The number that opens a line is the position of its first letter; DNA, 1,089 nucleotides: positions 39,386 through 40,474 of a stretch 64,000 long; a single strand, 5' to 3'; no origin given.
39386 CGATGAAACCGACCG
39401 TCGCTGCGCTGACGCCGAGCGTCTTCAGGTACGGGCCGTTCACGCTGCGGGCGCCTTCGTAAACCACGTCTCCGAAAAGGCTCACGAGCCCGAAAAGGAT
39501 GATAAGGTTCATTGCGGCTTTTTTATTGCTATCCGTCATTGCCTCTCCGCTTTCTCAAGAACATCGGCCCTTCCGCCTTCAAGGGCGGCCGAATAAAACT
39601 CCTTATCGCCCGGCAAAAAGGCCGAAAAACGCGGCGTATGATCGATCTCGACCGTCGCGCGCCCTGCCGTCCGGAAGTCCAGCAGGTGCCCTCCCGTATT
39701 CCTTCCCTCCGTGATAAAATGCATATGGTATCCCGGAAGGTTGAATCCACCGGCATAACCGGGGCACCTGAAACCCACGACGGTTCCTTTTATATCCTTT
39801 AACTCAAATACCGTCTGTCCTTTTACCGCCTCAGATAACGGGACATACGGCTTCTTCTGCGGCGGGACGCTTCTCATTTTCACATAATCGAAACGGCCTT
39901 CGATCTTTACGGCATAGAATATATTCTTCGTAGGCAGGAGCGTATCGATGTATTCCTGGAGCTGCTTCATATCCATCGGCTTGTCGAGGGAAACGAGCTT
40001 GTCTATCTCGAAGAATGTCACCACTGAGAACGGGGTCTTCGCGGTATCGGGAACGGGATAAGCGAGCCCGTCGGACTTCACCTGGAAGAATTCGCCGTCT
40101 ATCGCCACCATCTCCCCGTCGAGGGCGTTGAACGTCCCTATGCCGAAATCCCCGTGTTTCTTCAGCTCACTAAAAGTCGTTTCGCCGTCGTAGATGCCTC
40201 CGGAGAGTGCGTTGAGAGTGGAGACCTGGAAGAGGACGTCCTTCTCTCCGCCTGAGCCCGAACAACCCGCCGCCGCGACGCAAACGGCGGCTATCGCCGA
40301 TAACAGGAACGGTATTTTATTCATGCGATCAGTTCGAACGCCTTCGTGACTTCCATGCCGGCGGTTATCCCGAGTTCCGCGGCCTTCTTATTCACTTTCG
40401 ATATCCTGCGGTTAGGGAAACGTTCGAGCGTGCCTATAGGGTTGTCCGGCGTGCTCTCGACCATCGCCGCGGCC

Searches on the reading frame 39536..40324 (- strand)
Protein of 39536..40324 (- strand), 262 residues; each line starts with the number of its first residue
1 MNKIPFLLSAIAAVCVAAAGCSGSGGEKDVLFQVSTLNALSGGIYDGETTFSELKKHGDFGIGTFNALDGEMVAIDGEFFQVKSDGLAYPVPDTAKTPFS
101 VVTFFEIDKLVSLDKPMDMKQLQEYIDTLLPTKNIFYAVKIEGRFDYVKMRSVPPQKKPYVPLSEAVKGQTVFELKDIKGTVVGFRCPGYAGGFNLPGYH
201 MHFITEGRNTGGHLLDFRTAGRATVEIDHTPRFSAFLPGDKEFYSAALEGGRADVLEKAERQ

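Call 56: search_protein_families(library=pfam, proteins=[window:39536-40324:-], max_evalue=0.0001)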
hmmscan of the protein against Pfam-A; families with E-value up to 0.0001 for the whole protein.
window:39536-40324:- (262 aa): 1 family
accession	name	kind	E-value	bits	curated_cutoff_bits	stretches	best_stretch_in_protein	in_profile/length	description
PF03306.18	AAL_decarboxy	-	9e-83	277.3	25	1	31-249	1-218/219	Alpha-acetolactate decarboxylase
